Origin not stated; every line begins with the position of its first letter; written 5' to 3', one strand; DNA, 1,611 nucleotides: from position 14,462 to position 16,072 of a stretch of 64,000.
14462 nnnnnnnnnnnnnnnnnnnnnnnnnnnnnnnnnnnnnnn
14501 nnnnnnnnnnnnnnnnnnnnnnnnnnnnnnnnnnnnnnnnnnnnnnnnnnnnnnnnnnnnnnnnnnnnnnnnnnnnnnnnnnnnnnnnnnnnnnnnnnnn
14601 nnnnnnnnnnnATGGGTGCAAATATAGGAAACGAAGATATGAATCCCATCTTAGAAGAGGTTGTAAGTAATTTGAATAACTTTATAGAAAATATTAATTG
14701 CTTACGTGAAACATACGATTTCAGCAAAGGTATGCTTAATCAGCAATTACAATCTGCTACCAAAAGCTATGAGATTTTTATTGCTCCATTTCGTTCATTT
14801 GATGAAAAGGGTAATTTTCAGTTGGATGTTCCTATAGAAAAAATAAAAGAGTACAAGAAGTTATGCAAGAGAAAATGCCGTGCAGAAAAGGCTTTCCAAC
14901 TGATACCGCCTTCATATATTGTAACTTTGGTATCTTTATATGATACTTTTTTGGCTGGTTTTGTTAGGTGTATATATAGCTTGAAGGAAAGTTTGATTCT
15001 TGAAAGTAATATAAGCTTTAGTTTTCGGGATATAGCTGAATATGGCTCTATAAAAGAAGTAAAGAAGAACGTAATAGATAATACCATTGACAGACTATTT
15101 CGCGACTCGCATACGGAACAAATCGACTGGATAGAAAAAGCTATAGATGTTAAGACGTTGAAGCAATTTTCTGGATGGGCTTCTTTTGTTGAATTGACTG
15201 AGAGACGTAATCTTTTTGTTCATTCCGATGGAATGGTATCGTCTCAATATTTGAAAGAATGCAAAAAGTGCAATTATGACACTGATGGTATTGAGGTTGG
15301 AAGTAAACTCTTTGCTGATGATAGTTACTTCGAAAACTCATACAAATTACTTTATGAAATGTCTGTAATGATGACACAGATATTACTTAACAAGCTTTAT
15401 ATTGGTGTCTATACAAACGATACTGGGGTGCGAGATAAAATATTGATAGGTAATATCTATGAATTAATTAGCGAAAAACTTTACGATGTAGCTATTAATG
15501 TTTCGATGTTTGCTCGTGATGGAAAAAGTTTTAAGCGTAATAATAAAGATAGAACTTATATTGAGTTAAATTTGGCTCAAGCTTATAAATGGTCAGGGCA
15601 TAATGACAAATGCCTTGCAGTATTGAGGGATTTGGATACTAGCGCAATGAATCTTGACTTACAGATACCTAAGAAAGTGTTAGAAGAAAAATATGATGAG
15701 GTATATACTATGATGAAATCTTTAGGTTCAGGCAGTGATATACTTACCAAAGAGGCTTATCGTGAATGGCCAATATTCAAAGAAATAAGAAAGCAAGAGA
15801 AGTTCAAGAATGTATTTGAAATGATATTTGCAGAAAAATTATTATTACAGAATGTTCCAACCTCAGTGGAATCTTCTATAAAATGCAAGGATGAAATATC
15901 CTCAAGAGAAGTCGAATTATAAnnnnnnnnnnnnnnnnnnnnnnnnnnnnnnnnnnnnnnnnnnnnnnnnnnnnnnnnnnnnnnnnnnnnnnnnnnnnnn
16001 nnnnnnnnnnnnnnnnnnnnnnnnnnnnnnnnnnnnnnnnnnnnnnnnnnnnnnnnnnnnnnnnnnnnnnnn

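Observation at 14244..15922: Two-gene AT-rich module with an HEPN-type RNxxxH motif, fused to the front of the flippase gene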

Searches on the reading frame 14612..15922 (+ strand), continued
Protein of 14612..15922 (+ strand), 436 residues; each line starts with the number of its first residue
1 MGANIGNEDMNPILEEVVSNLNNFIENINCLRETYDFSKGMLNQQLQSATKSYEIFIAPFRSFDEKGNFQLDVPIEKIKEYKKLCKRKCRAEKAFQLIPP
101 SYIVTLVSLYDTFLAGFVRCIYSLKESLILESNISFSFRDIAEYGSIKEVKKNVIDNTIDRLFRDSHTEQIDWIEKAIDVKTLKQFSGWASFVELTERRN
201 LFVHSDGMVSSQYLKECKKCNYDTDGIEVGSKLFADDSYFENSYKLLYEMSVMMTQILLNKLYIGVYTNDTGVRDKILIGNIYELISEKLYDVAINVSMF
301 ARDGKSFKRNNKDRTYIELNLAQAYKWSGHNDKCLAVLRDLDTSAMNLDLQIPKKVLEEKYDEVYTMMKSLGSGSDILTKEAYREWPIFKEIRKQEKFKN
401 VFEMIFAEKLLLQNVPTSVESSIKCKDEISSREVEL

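Call 85: find_encoding_contigs(protein=P0043, flank=7000, max_places=2)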
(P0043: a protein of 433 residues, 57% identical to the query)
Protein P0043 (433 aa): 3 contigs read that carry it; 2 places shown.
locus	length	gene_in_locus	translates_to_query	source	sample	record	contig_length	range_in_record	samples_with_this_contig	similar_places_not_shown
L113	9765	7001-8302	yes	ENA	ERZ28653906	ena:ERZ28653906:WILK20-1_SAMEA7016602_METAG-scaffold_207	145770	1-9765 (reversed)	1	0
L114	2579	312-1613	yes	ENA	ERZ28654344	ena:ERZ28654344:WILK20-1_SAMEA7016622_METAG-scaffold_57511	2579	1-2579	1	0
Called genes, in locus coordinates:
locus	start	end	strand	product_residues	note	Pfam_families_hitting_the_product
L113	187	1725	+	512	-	-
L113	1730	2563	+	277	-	PF00226:DnaJ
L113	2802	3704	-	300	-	PF20469:OLD-like_TOPRIM (faint)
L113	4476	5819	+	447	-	PF02463:SMC_N (faint), PF13304:AAA_21, PF13175:AAA_15 (weak)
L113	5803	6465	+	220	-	PF13707:RloB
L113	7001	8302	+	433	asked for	-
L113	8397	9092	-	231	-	-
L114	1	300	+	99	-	?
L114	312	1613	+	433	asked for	-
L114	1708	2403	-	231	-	-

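Call 86: find_encoding_contigs(protein=P0073, flank=7000, max_places=2)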
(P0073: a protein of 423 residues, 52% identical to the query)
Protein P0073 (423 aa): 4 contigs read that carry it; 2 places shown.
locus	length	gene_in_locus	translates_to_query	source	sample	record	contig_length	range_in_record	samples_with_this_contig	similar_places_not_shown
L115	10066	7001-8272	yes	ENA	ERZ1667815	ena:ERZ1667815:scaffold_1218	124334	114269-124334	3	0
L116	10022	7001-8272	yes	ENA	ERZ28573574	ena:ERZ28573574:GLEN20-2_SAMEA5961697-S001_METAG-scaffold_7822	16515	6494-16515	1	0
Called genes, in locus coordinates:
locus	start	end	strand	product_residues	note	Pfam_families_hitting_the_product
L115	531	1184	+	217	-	PF02357:NusG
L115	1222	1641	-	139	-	PF01510:Amidase_2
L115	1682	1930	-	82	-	-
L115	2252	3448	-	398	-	PF13173:AAA_14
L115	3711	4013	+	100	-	-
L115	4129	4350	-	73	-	-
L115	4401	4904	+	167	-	-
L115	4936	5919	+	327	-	-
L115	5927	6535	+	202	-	-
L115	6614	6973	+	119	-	-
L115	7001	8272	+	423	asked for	-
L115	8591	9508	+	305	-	PF00483:NTP_transferase, PF12804:NTP_transf_3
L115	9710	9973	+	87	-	PF00483:NTP_transferase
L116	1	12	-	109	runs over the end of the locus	-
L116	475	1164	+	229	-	PF02357:NusG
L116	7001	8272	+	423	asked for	-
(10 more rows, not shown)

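Call 87: find_encoding_contigs(protein=P0115, flank=7000, max_places=2)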
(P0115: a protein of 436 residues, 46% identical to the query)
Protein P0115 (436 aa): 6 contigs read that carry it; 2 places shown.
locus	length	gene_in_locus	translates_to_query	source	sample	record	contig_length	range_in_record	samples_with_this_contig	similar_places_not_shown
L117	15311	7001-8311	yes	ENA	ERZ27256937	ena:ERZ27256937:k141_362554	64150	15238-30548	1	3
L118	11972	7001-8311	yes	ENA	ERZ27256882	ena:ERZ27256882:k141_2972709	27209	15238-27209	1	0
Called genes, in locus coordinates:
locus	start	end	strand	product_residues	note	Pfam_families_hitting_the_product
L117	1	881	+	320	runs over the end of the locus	-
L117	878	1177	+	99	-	PF14213:DUF4325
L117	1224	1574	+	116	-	-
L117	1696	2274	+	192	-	PF13274:SocA_Panacea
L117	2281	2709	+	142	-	-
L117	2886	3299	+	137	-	PF19480:DUF6016, PF07883:Cupin_2 (faint)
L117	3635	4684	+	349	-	PF01073:3Beta_HSD, PF01370:Epimerase, PF02719:Polysacc_synt_2, PF04321:RmlD_sub_bind (weak), PF07993:NAD_binding_4, PF16363:GDP_Man_Dehyd, PF13460:NAD_binding_10, PF08485:Polysacc_syn_2C, +1 more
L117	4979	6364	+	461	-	PF01370:Epimerase, PF14667:Polysacc_synt_C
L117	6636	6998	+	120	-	-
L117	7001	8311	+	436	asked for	-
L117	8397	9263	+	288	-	-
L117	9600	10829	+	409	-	PF02350:Epimerase_2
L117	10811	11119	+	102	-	PF01541:GIY-YIG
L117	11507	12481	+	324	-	PF05368:NmrA, PF01073:3Beta_HSD, PF01370:Epimerase, PF02719:Polysacc_synt_2, PF04321:RmlD_sub_bind (weak), PF07993:NAD_binding_4 (faint), PF13460:NAD_binding_10, PF16363:GDP_Man_Dehyd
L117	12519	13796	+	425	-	PF03721:UDPG_MGDP_dh_N, PF00984:UDPG_MGDP_dh, PF03720:UDPG_MGDP_dh_C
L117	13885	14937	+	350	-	PF01757:Acyl_transf_3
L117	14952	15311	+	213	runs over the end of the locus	PF00132:Hexapep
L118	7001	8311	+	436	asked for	-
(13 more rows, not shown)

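Call 89: search_protein_families(library=phrogs, alignment_id=A2, max_evalue=0.01)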
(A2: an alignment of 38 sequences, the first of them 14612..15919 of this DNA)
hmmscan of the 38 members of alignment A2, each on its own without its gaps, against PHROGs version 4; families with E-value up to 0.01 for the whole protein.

A. member 1, window:14612-15919:+ (436 aa): 0 families

B. families by the number of members that match (of 38 scanned): 4 families
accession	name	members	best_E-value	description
phrog_23427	-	1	6.2e-06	-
phrog_1285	-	1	0.0045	RNA polymerase binding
phrog_26091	-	1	0.0052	glycosyltransferase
phrog_37971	-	1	0.0071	-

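Call 90: search_protein_families(library=padloc, alignment_id=A2, max_evalue=0.1)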
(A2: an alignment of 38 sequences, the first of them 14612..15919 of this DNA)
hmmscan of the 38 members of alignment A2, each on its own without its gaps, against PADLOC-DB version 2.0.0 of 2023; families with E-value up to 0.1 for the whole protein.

A. member 1, window:14612-15919:+ (436 aa): 1 family
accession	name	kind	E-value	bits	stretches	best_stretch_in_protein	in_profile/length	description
PDLC03820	RTasHEPN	-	0.046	11.8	1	164-212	50-97/148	DRT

B. families by the number of members that match (of 38 scanned): 6 families
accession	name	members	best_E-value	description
PDLC03820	RTasHEPN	20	2e-06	DRT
PDLC05001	PDC-S34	1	1.6e-14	-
PDLC04112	JukA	1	0.0074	-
PDLC01869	CARF3--CARF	1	0.013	-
PDLC00744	Effector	1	0.013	Endonuclease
PDLC03447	REase_II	1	0.023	Type II restriction enzyme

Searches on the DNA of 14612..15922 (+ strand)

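Call 83: search_dna_similar(query=L050:2487-3887:+, collection=ecoli_genomes, mode=distant, max_rows=10)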
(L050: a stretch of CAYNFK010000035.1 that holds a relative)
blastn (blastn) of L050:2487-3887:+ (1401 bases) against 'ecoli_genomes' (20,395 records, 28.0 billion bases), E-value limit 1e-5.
No match.

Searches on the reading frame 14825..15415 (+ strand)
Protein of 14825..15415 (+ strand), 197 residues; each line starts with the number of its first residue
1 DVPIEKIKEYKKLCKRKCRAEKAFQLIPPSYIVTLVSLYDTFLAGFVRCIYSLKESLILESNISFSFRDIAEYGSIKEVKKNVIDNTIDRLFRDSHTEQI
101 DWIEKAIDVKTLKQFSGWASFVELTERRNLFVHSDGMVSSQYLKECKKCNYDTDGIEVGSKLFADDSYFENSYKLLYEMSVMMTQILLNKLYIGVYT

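Call 40: predict_structure(alignment_id=A3)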
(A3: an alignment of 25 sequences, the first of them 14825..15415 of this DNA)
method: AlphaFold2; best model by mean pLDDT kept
length: 197 residues; sequences in the alignment: 25
mean_pLDDT: 89.3   pTM: 0.78
mean pLDDT of the five models: 89.3, 88.7, 88.0, 86.8, 85.5
residues with pLDDT >= 90: 118; 70-90: 71; 50-70: 8; < 50: 0
segments of 3 or more residues with pLDDT < 50: none
pLDDT, mean of each block of 10 residues (from residue 1): 92 85 75 95 95 85 81 85 90 91 92 92 95 91 94 92 91 97 92 69
secondary structure, 60 per line:
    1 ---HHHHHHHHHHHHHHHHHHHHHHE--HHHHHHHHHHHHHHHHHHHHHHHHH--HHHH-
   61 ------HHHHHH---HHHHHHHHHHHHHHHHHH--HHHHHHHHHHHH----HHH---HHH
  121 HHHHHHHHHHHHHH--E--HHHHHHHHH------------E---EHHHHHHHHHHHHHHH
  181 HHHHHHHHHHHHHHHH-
elements in order: H4-25 H29-53 H56-59 H67-72 H76-93 H96-107 H118-134 H140-148 H166-196

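Call 42: fold_search(model_id=the predicted structure, library=pdb)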
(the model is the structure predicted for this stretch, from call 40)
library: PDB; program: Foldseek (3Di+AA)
matches with E <= 10: 302; with E <= 0.001: 0
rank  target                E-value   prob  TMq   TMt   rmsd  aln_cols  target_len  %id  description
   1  5tou_A                6.7e-01  0.12  0.17  0.20  11.9       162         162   13  STRUCTURE OF C-PHYCOCYANIN FROM ARCTIC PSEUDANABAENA SP. LW0831 (released 2017-03-08)
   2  5m4y_C                6.7e-01  0.11  0.18  0.19  20.1       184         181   11  Crystal structure of the Sec3/Sso2 complex at 2.20 angstrom resolution (released 2017-02-08)
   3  8eja_A                9.2e-01  0.13  0.17  0.24  12.3       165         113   16  Computational design of potent and selective inhibitors of Bak and Bax (released 2024-03-20)
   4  2bk9                  1.0e+00  0.11  0.19  0.23  16.2       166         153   14  Drosophila Melanogaster globin (released 2005-05-20)
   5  7tlf_B                1.1e+00  0.08  0.16  0.18  13.8       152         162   12  Structure of the photoacclimated Light Harvesting Complex PE545 from Proteomonas sulcata (released 2022-02-09)
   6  2r80_A                1.2e+00  0.08  0.17  0.22  12.6       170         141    9  Pigeon Hemoglobin (OXY form) (released 2008-09-30)
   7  1j3f                  1.3e+00  0.08  0.16  0.19  13.7       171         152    8  Crystal Structure of an Artificial Metalloprotein:Cr(III)(3,3'-Me2-salophen)/apo-A71G Myoglobin (released 2004-05-18)
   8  1wlx_MODEL_1_A        1.3e+00  0.08  0.14  0.20  13.6       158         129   11  Solution structure of the third spectrin repeat of alpha-actinin-4 (released 2005-08-09)
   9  1qgw_D                1.3e+00  0.08  0.19  0.20  15.6       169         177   11  CRYSTAL STRUCTURE OF PHYCOERYTHRIN 545 FROM THE MARINE CRYPTOPHYTE RHODOMONAS CS24 (released 1999-05-19)
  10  8zld_B                1.3e+00  0.05  0.16  0.17  17.1       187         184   15  Crystal structure of PfHO from Plasmodium falciparum at 2.78 A (released 2024-09-04)
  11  7y4l_HA               1.4e+00  0.08  0.20  0.21  16.0       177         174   12  PBS of PBS-PSII-PSI-LHCs from Porphyridium purpureum. (released 2023-01-18)
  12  5lg4_A                1.5e+00  0.07  0.17  0.18  19.9       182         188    9  Crystal structure of the Sec3/Sso2 complex at 2.9 angstrom resolution (released 2017-02-08)
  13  4oyd_B                1.6e+00  0.09  0.18  0.25  13.7       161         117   13  Crystal structure of a computationally designed inhibitor of an Epstein-Barr viral Bcl-2 protein (released 2014-07-09)
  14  7q83_B                1.6e+00  0.08  0.15  0.20  18.6       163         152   12  Crystal structure of S. cerevisiae Sso2 in complex with the pleckstrin homology domain of Sec3 (released 2022-08-31)
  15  6l30                  1.6e+00  0.05  0.16  0.08  15.9       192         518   16  Crystal structure of the epithelial cell transforming 2 (ECT2) (released 2020-01-01)
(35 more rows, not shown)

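Call 47: fold_search(model_id=the predicted structure, library=viral)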
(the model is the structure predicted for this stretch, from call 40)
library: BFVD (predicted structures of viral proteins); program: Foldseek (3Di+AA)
matches with E <= 10: 238; with E <= 0.001: 0
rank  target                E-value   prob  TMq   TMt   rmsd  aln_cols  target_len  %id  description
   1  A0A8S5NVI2            1.4e-03  1.00  0.67  0.44   3.1       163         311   16  Uncharacterized protein [Siphoviridae sp. ctiPM17]
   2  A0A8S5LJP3            2.4e-01  0.47  0.30  0.28  21.3       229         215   12  Uncharacterized protein [Myoviridae sp. ct6F13]
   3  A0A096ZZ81            3.5e-01  0.16  0.23  0.12  16.3       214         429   15  RNA-dependent RNA polymerase (Fragment) [Leucostoma cinctum mitovirus 2]
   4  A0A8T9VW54            3.7e-01  0.11  0.15  0.17  20.2       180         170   12  (no name in the UniProt tables at hand)
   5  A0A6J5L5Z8            4.5e-01  0.09  0.15  0.16  19.6       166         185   11  Uncharacterized protein [uncultured Caudovirales phage]
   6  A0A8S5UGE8            5.3e-01  0.08  0.17  0.18  17.3       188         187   10  Uncharacterized protein [Myoviridae sp. ctshb19]
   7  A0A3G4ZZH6            6.6e-01  0.14  0.18  0.18  16.9       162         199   12  Uncharacterized protein [Faunusvirus sp.]
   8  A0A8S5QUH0            9.0e-01  0.07  0.16  0.15  16.4       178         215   13  Uncharacterized protein [CrAss-like virus sp. ctDAq1]
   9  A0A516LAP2            9.4e-01  0.06  0.15  0.05  18.4       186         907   13  (no name in the UniProt tables at hand)
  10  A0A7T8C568            9.9e-01  0.13  0.17  0.29  13.1       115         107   19  (no name in the UniProt tables at hand)
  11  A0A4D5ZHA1            9.9e-01  0.07  0.16  0.16  19.8       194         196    9  (no name in the UniProt tables at hand)
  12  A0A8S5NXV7            9.9e-01  0.07  0.16  0.15  18.0       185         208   11  Uncharacterized protein [Siphoviridae sp. ctINK4]
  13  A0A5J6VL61            1.0e+00  0.11  0.19  0.24  14.8       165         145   14  Uncharacterized protein [Megaviridae environmental sample]
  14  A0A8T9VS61            1.1e+00  0.10  0.18  0.21  20.2       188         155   11  (no name in the UniProt tables at hand)
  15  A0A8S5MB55            1.2e+00  0.06  0.14  0.13  14.3       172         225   12  Putative hydrolases of HD superfamily [Podoviridae sp. ct53O25]
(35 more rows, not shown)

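Call 74: search_solved_structures(query=A3, max_evalue=10, show_alignments=5)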
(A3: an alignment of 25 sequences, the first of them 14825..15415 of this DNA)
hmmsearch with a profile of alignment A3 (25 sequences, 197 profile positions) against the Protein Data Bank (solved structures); distinct sequences matched with E-value up to 10: 4.
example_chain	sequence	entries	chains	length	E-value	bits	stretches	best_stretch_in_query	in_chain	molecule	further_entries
4btv_A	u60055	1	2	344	1.4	11.7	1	72-120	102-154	PHB DEPOLYMERASE PHAZ7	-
4bym_A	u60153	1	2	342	1.5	11.5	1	71-120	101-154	PHB DEPOLYMERASE PHAZ7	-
5mlx_A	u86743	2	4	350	1.6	11.5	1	71-120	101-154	PHB depolymerase PhaZ7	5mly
1d2p_A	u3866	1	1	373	2.6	10.8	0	59-93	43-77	COLLAGEN ADHESIN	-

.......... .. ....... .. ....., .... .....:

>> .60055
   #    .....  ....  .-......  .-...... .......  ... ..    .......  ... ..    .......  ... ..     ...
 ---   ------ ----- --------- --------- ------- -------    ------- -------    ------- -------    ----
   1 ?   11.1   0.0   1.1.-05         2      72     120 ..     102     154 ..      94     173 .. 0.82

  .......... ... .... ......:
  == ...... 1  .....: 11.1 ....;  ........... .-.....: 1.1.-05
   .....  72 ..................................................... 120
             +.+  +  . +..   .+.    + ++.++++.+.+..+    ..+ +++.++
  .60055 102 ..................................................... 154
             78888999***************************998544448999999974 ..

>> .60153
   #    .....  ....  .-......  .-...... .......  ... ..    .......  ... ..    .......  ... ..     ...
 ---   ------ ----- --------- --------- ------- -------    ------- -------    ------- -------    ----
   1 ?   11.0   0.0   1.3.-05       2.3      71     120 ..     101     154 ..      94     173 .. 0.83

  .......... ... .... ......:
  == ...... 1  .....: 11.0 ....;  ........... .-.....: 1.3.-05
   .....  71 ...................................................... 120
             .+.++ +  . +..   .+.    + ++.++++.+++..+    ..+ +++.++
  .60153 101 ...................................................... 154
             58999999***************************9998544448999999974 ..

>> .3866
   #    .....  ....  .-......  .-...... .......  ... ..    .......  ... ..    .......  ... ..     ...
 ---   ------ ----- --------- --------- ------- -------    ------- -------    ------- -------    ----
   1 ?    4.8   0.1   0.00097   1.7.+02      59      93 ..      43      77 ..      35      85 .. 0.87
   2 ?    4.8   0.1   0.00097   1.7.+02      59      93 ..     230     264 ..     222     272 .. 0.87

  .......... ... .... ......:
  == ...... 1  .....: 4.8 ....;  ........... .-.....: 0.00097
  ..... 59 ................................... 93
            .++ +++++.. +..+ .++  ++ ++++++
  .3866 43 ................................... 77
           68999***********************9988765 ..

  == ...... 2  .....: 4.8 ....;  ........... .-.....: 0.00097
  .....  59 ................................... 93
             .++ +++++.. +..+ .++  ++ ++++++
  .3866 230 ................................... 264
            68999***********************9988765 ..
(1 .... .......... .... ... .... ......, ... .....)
